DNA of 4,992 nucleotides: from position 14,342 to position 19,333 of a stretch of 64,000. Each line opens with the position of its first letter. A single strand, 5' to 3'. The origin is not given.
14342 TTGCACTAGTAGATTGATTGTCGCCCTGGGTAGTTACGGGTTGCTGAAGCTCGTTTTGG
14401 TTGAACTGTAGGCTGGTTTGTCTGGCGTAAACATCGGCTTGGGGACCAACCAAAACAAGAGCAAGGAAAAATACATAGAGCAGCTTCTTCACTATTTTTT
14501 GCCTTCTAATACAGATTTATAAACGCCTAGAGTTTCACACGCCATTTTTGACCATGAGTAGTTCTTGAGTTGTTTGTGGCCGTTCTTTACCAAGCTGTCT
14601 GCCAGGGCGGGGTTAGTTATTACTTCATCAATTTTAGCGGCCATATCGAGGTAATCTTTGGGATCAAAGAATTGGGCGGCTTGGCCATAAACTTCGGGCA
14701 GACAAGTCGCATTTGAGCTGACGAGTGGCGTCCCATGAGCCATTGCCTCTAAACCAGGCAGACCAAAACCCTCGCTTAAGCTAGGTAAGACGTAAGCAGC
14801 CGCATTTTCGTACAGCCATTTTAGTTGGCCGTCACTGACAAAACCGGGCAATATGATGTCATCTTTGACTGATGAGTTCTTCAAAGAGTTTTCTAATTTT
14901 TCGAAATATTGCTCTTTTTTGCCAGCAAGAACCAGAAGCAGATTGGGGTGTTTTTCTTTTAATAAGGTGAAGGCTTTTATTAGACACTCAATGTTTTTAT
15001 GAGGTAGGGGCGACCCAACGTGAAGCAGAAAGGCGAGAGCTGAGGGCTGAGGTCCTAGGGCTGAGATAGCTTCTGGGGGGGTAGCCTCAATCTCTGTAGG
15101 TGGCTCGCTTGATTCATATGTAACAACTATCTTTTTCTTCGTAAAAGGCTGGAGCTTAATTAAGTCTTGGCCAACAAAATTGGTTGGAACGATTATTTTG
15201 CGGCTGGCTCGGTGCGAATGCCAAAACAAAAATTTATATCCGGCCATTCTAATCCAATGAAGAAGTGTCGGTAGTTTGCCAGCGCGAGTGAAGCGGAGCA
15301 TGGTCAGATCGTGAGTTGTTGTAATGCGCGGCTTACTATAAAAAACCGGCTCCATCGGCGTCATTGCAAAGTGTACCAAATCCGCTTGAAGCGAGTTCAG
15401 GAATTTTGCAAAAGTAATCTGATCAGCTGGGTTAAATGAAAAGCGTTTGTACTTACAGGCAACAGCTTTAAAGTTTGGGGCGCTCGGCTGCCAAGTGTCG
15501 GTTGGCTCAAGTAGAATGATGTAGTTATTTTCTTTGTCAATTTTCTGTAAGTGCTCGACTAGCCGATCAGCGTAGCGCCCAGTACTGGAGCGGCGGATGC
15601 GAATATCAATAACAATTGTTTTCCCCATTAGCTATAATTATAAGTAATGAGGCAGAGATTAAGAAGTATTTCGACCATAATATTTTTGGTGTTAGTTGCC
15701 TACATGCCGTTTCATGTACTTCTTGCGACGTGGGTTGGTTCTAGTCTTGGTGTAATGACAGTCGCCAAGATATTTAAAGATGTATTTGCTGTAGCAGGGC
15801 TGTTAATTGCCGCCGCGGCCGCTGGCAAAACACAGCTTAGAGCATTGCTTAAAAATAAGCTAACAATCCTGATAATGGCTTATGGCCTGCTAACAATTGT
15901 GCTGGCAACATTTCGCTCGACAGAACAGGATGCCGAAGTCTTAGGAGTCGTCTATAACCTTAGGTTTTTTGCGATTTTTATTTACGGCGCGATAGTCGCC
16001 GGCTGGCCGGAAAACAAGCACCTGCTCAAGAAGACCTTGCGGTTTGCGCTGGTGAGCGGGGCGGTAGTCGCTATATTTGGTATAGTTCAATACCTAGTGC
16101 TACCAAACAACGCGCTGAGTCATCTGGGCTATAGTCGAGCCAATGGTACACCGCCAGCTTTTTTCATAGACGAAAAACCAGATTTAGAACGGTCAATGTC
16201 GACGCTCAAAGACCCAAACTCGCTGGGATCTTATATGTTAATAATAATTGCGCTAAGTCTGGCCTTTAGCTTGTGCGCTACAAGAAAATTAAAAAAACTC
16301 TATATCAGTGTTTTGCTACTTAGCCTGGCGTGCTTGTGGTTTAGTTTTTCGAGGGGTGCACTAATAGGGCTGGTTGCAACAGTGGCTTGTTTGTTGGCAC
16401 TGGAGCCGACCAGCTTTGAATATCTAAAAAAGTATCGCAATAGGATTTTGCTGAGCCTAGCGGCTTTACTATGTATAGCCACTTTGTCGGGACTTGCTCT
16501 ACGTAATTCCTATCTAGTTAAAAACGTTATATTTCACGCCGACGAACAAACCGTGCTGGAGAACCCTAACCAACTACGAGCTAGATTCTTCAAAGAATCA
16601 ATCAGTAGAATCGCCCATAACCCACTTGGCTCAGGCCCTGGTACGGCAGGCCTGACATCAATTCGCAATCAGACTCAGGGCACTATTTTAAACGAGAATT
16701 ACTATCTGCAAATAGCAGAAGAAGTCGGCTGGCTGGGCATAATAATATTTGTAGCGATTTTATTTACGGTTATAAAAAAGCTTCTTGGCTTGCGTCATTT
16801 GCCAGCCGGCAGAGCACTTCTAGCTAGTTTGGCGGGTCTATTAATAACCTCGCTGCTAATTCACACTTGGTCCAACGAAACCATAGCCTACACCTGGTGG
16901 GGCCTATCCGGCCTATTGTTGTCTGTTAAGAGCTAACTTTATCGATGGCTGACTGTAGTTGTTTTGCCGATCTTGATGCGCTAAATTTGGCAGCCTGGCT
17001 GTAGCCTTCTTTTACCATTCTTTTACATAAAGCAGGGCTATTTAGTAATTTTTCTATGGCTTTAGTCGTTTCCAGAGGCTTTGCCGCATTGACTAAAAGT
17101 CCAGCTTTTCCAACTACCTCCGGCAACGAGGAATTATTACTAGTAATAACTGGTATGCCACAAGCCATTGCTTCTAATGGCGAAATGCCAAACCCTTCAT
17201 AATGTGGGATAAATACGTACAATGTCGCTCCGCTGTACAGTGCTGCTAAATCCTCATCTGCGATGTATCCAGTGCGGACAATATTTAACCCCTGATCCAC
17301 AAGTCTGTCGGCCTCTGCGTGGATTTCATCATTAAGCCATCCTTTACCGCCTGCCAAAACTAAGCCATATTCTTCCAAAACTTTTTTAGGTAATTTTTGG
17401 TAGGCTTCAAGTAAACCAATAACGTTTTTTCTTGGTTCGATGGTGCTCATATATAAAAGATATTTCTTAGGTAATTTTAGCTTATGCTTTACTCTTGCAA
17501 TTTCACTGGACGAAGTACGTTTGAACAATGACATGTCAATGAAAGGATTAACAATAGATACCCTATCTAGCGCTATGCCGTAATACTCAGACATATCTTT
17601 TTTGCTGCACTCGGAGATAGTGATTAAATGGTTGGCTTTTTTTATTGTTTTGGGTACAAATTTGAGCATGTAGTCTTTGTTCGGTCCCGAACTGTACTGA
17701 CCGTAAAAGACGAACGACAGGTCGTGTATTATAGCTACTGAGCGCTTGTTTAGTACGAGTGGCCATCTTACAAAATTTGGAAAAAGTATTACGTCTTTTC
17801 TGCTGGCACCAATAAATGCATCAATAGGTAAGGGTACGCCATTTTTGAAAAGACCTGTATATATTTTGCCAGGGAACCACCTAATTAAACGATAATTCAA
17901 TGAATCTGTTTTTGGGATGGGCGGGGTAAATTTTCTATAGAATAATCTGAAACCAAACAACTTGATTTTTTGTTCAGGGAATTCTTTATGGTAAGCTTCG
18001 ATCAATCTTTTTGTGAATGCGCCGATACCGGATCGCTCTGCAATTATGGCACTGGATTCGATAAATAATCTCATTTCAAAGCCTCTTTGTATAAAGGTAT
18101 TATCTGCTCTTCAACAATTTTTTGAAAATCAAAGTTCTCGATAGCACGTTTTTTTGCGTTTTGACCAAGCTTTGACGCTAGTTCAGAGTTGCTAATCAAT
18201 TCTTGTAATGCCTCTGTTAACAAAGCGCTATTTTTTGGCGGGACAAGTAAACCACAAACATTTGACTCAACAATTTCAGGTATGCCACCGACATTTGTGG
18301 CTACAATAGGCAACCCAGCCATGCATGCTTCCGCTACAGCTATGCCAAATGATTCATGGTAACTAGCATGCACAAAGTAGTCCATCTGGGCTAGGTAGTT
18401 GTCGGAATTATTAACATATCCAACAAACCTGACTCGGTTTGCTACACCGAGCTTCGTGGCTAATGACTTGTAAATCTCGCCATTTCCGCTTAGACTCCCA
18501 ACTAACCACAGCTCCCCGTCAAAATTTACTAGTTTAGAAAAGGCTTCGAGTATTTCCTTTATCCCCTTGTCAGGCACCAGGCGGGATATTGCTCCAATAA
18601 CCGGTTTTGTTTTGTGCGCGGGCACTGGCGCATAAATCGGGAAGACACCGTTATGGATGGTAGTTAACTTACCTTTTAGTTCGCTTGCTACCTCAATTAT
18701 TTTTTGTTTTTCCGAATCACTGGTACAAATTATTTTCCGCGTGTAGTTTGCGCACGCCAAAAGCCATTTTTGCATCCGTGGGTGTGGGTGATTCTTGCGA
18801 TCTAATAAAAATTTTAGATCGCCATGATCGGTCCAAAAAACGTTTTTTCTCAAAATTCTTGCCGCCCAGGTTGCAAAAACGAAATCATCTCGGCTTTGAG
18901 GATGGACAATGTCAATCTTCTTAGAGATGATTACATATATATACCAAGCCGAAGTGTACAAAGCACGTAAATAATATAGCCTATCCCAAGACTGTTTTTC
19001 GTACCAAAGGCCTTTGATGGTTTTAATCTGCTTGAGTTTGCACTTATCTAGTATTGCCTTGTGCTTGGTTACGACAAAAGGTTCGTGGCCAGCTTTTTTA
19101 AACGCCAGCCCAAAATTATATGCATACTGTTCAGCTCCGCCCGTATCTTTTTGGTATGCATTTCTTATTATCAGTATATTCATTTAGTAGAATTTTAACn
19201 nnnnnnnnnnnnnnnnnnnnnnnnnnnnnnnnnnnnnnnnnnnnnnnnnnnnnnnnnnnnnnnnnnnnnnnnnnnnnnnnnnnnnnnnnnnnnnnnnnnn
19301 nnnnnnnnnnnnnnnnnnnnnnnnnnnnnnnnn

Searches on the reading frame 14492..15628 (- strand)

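Call 83: search_protein_families(library=pfam, proteins=[window:14492-15628:-], max_evalue=0.00001)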
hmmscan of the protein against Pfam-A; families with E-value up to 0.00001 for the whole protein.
window:14492-15628:- (378 aa): 5 families
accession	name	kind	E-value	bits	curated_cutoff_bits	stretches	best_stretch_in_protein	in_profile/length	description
PF00534.26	Glycos_transf_1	-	3.1e-35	121.7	26.4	1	199-352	16-171/172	Glycosyl transferases group 1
PF13692.12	Glyco_trans_1_4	-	1.1e-24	87.8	27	1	201-339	4-142/142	Glycosyl transferases group 1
PF20706.3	GT4-conflict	-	2.4e-12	47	26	1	193-363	192-382/385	Family 4 Glycosyltransferase in conflict systems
PF13439.12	Glyco_transf_4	-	7.1e-10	39.6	28.5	1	17-171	5-163/170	Glycosyltransferase Family 4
PF13524.12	Glyco_trans_1_2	-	8.3e-06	26.2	25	0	265-363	36-139/144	Glycosyl transferase-like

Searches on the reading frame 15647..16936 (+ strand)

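Call 83: search_protein_families(library=pfam, proteins=[window:15647-16936:+], max_evalue=0.00001)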
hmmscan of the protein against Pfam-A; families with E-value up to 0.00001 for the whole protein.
window:15647-16936:+ (429 aa): 1 family
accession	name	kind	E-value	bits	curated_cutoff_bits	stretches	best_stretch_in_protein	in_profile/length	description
PF04932.20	Wzy_C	-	3.6e-09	37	31.7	1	222-369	2-149/149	O-Antigen ligase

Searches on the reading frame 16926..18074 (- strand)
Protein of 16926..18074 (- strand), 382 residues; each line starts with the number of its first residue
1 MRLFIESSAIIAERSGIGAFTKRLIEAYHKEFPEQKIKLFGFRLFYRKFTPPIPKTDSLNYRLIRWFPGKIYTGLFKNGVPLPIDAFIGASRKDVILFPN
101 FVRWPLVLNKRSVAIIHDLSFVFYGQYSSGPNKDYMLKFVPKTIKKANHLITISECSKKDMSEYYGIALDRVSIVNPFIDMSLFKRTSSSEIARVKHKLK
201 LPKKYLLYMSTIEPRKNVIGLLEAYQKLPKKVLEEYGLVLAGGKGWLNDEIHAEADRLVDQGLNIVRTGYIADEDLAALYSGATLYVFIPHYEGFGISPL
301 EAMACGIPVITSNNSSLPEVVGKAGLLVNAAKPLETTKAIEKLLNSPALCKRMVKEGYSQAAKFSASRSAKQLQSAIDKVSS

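Call 83: search_protein_families(library=pfam, proteins=[window:16926-18074:-], max_evalue=0.00001)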
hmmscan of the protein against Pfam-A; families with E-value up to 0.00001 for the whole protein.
window:16926-18074:- (382 aa): 5 families
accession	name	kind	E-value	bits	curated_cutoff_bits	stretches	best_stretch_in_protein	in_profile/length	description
PF00534.26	Glycos_transf_1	-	1.3e-34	119.6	26.4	1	191-359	3-171/172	Glycosyl transferases group 1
PF13692.12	Glyco_trans_1_4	-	5.1e-25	88.8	27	1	204-345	2-141/142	Glycosyl transferases group 1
PF13524.12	Glyco_trans_1_2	-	3.8e-09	37.1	25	1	234-373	13-142/144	Glycosyl transferase-like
PF20706.3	GT4-conflict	-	7.1e-09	35.6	26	1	221-324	217-323/385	Family 4 Glycosyltransferase in conflict systems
PF13439.12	Glyco_transf_4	-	1.4e-08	35.4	28.5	1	58-182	38-169/170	Glycosyltransferase Family 4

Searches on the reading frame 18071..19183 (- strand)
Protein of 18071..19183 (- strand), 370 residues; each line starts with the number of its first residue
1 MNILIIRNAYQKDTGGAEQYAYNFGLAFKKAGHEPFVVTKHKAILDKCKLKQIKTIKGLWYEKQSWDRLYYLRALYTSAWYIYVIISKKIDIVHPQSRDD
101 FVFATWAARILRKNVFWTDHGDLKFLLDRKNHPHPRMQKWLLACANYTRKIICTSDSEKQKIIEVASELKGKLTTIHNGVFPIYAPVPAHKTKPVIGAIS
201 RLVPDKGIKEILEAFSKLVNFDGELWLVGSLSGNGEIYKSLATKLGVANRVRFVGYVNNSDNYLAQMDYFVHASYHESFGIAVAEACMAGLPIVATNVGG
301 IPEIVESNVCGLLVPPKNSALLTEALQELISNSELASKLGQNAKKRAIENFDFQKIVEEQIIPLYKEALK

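Call 83: search_protein_families(library=pfam, proteins=[window:18071-19183:-], max_evalue=0.00001)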
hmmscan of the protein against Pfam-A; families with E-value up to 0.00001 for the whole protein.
window:18071-19183:- (370 aa): 3 families
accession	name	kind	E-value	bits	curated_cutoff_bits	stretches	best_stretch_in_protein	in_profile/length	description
PF00534.26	Glycos_transf_1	-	8.3e-39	133.3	26.4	1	189-346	11-172/172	Glycosyl transferases group 1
PF13692.12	Glyco_trans_1_4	-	3.8e-32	111.9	27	1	193-332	1-142/142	Glycosyl transferases group 1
PF13439.12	Glyco_transf_4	-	3.8e-19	69.8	28.5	1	15-180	2-166/170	Glycosyltransferase Family 4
